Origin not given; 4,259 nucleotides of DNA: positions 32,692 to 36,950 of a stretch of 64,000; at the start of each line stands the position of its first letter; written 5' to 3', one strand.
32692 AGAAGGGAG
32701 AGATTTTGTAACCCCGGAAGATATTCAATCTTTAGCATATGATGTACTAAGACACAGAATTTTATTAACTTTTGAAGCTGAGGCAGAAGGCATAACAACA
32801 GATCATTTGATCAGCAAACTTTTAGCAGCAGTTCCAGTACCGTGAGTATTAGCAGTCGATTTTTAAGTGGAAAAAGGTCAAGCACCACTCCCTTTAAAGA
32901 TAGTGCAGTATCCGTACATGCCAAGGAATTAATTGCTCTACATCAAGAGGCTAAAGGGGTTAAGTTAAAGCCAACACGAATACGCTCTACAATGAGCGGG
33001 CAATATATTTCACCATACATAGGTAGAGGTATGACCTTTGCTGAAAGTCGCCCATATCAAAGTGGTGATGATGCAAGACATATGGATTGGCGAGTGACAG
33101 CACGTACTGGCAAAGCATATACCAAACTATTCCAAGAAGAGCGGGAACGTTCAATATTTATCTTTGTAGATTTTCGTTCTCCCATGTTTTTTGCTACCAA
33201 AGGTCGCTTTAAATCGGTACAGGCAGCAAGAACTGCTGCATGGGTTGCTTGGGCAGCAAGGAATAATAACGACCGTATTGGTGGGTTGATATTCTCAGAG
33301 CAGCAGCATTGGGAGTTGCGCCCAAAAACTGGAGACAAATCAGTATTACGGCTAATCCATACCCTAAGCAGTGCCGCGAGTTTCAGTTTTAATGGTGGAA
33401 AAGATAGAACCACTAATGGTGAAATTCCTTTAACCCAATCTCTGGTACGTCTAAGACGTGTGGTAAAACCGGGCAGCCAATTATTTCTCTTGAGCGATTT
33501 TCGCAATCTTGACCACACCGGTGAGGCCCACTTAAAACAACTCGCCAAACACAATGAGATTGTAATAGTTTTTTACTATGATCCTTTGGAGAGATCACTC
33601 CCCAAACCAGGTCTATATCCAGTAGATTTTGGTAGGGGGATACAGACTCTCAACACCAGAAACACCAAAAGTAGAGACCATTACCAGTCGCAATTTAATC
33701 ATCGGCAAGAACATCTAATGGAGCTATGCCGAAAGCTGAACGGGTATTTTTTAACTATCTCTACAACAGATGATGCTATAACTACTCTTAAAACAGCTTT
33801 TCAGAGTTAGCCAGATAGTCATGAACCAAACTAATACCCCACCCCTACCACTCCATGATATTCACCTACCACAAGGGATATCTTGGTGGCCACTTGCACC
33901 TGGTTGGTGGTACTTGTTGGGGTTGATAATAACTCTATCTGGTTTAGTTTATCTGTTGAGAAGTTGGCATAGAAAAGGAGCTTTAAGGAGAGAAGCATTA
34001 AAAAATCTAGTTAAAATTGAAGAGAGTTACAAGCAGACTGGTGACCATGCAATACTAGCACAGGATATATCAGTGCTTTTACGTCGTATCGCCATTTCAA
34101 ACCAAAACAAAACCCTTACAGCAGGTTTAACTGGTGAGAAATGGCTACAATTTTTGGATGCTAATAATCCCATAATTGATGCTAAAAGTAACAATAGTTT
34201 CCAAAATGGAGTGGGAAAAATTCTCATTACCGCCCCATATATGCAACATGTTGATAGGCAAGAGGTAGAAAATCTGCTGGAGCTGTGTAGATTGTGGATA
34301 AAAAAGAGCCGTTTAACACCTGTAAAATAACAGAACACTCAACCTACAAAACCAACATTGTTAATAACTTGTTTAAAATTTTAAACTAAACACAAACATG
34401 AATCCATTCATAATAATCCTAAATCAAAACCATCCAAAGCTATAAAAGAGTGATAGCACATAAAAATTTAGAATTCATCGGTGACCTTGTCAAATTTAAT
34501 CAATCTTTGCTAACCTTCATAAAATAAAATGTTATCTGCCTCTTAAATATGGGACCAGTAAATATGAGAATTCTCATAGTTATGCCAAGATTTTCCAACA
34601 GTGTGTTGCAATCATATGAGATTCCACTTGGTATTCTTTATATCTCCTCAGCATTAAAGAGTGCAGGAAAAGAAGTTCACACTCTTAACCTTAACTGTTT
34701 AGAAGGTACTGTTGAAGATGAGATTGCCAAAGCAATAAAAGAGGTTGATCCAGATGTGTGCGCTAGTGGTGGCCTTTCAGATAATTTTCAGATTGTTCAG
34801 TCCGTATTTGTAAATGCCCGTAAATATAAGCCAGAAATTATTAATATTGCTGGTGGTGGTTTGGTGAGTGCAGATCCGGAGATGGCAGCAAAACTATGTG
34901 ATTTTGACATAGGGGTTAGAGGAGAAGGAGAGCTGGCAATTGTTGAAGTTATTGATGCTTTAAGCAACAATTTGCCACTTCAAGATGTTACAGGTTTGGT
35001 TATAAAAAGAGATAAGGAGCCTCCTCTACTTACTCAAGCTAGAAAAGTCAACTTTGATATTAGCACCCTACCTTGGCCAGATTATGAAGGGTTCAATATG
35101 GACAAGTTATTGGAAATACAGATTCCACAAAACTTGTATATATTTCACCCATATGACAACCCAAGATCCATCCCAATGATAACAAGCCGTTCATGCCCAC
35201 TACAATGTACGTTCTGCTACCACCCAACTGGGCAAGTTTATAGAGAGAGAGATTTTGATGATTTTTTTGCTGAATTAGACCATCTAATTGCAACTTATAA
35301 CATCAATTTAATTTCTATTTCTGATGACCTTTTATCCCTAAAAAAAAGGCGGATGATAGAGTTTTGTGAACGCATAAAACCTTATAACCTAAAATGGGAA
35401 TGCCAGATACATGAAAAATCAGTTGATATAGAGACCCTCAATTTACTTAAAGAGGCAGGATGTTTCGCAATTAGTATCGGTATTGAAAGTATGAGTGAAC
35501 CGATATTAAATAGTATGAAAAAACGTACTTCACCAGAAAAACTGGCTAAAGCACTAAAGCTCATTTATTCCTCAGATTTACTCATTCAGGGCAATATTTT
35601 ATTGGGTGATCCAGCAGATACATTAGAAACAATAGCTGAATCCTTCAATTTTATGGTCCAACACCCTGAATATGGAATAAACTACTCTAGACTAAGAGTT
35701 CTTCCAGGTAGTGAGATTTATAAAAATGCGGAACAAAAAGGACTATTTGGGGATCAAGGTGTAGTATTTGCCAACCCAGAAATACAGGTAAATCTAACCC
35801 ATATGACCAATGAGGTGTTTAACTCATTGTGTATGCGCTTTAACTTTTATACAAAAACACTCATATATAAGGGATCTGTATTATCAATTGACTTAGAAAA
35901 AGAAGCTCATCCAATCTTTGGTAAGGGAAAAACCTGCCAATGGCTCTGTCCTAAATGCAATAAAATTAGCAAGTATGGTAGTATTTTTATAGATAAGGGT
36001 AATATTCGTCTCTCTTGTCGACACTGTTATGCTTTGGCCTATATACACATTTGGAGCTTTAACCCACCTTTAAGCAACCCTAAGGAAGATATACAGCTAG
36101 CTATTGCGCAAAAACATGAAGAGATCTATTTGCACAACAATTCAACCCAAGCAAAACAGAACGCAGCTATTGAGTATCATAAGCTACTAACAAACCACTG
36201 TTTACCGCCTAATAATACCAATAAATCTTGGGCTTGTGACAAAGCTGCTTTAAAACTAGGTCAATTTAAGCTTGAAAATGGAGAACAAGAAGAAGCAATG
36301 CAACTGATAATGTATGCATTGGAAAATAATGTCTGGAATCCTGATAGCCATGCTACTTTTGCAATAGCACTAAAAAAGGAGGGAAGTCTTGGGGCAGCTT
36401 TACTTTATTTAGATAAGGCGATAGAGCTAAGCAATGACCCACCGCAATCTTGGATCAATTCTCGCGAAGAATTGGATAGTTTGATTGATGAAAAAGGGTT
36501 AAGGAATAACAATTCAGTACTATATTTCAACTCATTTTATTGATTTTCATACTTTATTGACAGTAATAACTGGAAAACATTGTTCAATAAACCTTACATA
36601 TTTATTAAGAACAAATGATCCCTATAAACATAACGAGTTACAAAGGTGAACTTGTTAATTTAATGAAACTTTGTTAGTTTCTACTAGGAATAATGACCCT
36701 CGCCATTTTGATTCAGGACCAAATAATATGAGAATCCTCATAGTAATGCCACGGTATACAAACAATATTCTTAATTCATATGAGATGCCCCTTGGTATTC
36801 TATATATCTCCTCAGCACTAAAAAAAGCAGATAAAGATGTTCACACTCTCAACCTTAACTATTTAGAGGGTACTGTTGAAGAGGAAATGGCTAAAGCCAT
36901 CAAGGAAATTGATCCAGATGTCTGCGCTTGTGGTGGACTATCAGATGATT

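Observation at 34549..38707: Tandem, exactly equal-length paralogous B12-binding radical SAM enzymes with Zn-ribbon + TPR tails, each keeping its own promoter-like block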

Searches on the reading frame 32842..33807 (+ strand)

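Call 10: search_protein_families(library=pfam, proteins=[window:32842-33807:+], max_evalue=0.001)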
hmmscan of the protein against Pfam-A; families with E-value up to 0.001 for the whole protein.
window:32842-33807:+ (322 aa): 1 family
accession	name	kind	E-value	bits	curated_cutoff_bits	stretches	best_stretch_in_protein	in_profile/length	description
PF01882.25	DUF58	-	2.9e-37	128.4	23.4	1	68-290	1-215/216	Protein of unknown function DUF58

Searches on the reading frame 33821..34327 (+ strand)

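Call 10: search_protein_families(library=pfam, proteins=[window:33821-34327:+], max_evalue=0.001)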
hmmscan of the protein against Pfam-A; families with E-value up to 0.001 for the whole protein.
window:33821-34327:+ (169 aa): 1 family
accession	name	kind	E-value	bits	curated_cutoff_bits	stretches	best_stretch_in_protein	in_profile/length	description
PF14316.11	DUF4381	-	2.4e-36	125.7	27.2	1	10-162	2-145/145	Domain of unknown function (DUF4381)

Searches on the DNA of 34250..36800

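Call 47: search_rna_families(source=window, start=34250, end=36800, threshold=evalue, max_evalue=1)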
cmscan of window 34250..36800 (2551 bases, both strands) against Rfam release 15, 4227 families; matches with E-value up to 1: 0.
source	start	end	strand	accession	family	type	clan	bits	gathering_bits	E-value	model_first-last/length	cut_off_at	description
